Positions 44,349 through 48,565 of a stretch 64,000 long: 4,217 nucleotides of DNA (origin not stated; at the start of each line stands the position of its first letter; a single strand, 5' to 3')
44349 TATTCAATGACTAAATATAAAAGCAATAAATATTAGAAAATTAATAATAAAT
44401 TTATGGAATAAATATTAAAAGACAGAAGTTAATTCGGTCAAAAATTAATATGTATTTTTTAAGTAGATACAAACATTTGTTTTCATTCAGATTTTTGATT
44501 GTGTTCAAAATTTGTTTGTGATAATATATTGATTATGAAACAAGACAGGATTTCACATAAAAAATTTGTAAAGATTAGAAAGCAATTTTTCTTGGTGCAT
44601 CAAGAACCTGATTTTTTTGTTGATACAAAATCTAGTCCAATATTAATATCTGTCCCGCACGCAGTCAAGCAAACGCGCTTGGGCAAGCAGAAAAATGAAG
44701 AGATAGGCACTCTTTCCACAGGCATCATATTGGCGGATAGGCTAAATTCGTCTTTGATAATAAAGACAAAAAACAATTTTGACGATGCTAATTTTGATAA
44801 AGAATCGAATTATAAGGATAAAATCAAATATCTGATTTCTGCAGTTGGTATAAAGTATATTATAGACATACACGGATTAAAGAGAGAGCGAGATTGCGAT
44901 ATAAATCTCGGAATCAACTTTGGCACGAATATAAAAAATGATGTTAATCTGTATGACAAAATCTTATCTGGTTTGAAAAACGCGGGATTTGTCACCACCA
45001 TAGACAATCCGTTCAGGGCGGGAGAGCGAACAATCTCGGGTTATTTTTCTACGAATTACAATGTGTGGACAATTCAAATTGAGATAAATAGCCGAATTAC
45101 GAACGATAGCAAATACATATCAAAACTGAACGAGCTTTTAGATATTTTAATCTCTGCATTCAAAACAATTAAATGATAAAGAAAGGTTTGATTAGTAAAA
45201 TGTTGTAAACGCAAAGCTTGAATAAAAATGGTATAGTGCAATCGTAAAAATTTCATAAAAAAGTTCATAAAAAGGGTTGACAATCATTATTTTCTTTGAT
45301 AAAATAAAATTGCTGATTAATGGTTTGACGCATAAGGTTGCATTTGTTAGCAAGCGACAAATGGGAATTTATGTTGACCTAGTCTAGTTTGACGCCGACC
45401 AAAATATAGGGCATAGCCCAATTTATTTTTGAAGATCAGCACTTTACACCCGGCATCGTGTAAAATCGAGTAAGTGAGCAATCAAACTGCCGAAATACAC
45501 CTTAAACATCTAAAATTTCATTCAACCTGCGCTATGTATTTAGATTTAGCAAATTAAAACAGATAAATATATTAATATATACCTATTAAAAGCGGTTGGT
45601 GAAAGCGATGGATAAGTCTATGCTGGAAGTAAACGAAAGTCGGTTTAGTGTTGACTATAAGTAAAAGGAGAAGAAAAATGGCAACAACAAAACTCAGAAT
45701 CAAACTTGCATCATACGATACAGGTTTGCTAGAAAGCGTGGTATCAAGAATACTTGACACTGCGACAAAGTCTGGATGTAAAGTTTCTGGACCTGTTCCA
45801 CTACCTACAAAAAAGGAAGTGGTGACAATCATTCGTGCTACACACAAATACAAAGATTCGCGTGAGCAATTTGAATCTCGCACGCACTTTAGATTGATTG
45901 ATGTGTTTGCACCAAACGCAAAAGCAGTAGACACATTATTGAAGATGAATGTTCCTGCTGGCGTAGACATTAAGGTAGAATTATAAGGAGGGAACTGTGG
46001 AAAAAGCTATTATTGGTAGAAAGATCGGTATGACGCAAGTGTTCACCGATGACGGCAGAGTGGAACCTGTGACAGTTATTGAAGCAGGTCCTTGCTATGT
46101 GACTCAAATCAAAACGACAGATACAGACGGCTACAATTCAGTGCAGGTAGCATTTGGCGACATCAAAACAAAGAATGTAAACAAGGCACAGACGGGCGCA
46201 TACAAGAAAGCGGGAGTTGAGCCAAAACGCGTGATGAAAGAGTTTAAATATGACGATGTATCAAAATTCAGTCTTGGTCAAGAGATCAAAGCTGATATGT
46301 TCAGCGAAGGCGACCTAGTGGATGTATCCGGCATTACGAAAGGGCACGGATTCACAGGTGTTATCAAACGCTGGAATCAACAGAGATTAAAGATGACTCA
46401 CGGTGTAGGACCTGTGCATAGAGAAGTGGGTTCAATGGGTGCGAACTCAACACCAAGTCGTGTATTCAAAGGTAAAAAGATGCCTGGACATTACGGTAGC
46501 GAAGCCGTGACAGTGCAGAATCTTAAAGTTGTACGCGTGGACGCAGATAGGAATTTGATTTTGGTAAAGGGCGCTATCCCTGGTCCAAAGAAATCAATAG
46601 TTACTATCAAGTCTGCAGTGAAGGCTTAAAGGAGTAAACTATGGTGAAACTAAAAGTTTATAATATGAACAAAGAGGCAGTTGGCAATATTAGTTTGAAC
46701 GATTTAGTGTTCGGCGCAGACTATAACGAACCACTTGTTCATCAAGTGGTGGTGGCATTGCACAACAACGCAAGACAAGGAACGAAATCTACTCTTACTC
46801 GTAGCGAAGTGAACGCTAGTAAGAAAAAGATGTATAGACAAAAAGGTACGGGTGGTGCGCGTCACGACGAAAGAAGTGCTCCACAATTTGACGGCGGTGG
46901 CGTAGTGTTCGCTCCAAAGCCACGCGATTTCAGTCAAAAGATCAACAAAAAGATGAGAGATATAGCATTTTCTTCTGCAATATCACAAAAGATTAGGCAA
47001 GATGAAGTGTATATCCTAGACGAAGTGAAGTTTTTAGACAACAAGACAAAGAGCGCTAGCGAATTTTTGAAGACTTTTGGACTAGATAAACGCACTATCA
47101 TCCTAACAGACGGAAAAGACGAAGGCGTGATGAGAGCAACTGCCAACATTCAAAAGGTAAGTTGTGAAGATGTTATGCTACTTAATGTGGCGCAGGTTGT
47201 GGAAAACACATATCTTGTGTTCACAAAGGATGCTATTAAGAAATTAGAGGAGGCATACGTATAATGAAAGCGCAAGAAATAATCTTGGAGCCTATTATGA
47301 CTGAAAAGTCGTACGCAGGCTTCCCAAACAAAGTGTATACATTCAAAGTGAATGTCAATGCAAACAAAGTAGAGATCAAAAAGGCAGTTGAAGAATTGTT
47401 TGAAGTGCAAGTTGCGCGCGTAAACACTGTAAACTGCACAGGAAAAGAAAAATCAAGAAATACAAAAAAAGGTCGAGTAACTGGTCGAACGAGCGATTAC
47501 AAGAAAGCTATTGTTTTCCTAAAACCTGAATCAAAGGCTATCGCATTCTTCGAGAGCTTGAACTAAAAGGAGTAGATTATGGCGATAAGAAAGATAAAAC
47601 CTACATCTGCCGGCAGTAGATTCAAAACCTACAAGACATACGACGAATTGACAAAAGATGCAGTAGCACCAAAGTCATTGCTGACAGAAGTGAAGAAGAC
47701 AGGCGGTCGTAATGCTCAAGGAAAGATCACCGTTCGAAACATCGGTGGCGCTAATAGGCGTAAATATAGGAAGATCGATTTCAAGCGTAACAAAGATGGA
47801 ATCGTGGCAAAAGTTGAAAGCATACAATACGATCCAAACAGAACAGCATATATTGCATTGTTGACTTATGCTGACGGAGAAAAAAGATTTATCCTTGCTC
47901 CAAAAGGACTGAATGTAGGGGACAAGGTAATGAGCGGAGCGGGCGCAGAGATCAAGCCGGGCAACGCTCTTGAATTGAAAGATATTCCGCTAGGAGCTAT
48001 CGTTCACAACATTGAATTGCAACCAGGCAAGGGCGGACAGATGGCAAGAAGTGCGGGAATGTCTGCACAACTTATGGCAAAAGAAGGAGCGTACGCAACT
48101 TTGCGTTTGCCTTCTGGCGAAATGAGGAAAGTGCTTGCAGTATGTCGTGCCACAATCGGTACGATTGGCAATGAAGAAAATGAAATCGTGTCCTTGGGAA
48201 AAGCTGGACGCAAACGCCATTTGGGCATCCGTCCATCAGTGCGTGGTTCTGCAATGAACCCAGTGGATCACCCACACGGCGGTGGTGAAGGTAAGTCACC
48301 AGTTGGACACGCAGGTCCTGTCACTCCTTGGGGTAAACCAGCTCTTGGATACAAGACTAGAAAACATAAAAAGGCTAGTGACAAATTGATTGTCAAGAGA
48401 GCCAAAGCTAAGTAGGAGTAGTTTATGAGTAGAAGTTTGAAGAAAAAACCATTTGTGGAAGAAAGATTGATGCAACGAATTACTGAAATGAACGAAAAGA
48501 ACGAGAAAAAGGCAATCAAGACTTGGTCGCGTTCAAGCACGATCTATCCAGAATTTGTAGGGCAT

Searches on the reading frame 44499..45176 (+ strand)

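Call 28: search_protein_families(library=pfam, proteins=[window:44499-45176:+], max_evalue=0.001)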
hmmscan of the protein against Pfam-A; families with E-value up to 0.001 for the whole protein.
window:44499-45176:+ (225 aa): 1 family
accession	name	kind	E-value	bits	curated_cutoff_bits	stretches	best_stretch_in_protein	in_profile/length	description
PF05013.17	FGase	-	1.3e-06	29.2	28.9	1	112-199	121-216/219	N-formylglutamate amidohydrolase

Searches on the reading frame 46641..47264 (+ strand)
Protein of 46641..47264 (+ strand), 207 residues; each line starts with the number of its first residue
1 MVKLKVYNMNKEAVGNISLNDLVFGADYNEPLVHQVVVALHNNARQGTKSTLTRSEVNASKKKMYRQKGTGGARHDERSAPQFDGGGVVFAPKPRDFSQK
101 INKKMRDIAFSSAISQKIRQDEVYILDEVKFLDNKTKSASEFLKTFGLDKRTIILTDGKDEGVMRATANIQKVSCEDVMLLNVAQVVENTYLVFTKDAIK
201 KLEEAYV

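Call 28: search_protein_families(library=pfam, proteins=[window:46641-47264:+], max_evalue=0.001)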
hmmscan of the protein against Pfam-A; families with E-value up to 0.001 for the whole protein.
window:46641-47264:+ (207 aa): 2 families
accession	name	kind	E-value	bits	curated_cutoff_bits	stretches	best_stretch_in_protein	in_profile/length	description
PF00573.27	Ribosomal_L4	-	5.8e-64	215.7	25.8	1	17-204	1-189/190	Ribosomal protein L4/L1 family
PF00308.24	Bac_DnaA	-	0.00081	20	23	0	96-147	74-124/162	Bacterial DnaA ATPAse domain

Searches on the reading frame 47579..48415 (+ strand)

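Call 28: search_protein_families(library=pfam, proteins=[window:47579-48415:+], max_evalue=0.001)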
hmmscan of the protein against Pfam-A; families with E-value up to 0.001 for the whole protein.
window:47579-48415:+ (278 aa): 2 families
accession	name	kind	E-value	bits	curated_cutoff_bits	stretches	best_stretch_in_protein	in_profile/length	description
PF03947.24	Ribosomal_L2_C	-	7.7e-55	184.8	33.7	1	126-252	1-126/126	Ribosomal Proteins L2, C-terminal domain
PF00181.30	Ribosomal_L2_N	-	1e-34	118.8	23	1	43-119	1-77/77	Ribosomal Proteins L2, RNA binding N-terminal domain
